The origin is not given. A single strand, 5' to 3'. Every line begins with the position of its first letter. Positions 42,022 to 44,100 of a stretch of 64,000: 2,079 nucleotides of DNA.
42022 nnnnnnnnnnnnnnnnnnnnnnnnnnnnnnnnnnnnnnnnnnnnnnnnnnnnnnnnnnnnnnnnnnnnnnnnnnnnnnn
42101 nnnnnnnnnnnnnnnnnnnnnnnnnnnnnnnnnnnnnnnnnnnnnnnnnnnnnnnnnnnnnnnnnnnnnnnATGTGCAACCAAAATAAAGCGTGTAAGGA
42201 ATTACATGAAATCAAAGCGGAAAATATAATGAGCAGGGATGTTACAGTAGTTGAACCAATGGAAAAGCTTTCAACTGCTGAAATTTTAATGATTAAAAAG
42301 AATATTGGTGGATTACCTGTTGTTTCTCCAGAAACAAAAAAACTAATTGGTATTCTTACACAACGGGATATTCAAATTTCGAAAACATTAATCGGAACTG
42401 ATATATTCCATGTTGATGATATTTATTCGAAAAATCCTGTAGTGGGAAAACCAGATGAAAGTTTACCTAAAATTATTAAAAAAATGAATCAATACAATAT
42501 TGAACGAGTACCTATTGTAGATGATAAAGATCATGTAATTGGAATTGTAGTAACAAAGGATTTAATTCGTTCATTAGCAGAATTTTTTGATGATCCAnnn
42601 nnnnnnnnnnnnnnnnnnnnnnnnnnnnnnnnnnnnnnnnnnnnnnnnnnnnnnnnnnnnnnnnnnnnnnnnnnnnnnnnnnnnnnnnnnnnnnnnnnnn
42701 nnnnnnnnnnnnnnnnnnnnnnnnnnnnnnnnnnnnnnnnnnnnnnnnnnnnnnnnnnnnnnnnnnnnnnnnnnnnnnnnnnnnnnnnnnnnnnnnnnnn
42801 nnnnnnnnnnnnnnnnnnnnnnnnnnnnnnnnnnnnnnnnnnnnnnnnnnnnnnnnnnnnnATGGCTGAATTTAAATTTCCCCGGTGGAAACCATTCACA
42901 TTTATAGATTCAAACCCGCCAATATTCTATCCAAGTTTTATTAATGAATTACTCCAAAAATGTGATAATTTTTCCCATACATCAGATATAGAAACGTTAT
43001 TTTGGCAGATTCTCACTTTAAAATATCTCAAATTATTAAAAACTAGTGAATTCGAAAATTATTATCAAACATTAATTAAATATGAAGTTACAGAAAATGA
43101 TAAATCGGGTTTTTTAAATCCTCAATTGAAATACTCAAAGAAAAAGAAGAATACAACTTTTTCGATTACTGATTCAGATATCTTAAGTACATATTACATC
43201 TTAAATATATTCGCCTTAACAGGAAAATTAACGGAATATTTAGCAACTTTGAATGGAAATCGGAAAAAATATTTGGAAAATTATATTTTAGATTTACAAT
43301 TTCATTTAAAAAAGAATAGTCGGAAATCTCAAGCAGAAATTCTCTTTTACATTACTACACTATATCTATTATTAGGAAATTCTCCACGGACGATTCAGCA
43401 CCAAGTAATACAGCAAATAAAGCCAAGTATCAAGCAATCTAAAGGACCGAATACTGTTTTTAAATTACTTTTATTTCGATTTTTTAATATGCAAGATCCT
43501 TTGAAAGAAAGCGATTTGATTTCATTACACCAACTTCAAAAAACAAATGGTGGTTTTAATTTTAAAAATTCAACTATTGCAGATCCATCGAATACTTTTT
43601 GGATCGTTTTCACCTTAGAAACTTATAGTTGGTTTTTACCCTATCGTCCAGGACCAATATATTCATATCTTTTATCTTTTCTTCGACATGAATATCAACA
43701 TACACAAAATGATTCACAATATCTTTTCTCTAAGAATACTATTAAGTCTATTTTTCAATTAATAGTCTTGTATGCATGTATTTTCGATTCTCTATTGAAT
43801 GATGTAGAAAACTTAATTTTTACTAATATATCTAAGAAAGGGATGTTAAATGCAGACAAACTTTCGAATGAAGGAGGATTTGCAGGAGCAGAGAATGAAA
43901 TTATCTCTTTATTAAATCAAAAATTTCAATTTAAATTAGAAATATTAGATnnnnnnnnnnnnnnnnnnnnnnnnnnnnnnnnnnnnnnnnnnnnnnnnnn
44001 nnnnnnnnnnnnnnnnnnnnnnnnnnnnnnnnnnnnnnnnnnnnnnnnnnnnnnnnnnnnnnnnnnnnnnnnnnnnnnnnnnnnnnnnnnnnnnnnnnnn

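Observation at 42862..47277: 1471-aa tail-anchored coiled-coil protein with prenyltransferase-like N-terminal repeats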

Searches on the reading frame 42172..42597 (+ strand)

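Call 17: search_protein_families(library=pfam, proteins=[window:42172-42597:+], max_evalue=0.01)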
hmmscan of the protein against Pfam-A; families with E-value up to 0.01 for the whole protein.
window:42172-42597:+ (142 aa): 1 family
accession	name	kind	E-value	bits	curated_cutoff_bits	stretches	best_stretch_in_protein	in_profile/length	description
PF00571.33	CBS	-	1.8e-25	89.4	24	2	81-136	1-56/57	CBS domain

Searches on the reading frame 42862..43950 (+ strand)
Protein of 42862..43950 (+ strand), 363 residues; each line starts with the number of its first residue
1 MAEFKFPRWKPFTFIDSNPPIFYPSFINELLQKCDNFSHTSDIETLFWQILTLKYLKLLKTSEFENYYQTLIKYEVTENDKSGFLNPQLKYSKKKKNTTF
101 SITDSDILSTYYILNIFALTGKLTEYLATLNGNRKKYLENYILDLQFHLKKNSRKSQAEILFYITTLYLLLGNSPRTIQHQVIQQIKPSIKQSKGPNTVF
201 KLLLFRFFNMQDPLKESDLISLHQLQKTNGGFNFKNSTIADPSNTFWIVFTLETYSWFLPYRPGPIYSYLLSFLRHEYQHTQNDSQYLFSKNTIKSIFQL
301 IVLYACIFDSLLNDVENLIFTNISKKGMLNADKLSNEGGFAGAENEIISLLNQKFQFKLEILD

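Call 3: search_protein_families(library=pfam, proteins=[window:42862-43950:+], max_evalue=1)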
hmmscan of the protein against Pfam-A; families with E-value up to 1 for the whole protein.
window:42862-43950:+ (363 aa): 2 families
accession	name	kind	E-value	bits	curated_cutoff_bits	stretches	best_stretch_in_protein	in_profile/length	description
PF10332.14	DUF2418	-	0.011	16.7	22.3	1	241-291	23-72/96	Protein of unknown function (DUF2418)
PF00432.27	Prenyltrans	-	0.03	14.2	26.5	1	37-127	23-96/304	Prenyltransferase alpha-alpha toroid domain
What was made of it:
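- On Prenyltransferase/terpene-cyclase alpha/alpha toroid (Pfam PF00432): The window protein scores 14.2 bits, E 0.03 (call 3), which is not met.
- PF00432 is below threshold in the window protein itself (call 3).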

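Call 42: search_solved_structures(query=A4, max_evalue=10, show_alignments=3)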
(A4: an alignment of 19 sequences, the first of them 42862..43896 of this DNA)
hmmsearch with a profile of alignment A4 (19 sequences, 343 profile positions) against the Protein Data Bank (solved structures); distinct sequences matched with E-value up to 10: 4.
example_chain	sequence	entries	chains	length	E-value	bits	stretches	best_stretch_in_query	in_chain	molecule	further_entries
3pz1_B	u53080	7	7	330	0.052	16.2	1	47-233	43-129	Geranylgeranyl transferase type-2 subunit beta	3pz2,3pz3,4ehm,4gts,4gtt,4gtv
1dce_B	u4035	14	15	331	0.053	16.1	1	47-234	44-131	PROTEIN (RAB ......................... BETA SUBUNIT) | RAB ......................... BETA SUBUNIT | Geranylgeranyl transferase type-2 subunit beta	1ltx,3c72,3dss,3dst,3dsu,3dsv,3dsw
6o60_B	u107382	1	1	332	0.053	16.1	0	46-113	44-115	Geranylgeranyl transferase type-2 subunit beta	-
6j6x_B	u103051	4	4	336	0.056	16.1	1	45-113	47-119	Geranylgeranyl transferase type-2 subunit beta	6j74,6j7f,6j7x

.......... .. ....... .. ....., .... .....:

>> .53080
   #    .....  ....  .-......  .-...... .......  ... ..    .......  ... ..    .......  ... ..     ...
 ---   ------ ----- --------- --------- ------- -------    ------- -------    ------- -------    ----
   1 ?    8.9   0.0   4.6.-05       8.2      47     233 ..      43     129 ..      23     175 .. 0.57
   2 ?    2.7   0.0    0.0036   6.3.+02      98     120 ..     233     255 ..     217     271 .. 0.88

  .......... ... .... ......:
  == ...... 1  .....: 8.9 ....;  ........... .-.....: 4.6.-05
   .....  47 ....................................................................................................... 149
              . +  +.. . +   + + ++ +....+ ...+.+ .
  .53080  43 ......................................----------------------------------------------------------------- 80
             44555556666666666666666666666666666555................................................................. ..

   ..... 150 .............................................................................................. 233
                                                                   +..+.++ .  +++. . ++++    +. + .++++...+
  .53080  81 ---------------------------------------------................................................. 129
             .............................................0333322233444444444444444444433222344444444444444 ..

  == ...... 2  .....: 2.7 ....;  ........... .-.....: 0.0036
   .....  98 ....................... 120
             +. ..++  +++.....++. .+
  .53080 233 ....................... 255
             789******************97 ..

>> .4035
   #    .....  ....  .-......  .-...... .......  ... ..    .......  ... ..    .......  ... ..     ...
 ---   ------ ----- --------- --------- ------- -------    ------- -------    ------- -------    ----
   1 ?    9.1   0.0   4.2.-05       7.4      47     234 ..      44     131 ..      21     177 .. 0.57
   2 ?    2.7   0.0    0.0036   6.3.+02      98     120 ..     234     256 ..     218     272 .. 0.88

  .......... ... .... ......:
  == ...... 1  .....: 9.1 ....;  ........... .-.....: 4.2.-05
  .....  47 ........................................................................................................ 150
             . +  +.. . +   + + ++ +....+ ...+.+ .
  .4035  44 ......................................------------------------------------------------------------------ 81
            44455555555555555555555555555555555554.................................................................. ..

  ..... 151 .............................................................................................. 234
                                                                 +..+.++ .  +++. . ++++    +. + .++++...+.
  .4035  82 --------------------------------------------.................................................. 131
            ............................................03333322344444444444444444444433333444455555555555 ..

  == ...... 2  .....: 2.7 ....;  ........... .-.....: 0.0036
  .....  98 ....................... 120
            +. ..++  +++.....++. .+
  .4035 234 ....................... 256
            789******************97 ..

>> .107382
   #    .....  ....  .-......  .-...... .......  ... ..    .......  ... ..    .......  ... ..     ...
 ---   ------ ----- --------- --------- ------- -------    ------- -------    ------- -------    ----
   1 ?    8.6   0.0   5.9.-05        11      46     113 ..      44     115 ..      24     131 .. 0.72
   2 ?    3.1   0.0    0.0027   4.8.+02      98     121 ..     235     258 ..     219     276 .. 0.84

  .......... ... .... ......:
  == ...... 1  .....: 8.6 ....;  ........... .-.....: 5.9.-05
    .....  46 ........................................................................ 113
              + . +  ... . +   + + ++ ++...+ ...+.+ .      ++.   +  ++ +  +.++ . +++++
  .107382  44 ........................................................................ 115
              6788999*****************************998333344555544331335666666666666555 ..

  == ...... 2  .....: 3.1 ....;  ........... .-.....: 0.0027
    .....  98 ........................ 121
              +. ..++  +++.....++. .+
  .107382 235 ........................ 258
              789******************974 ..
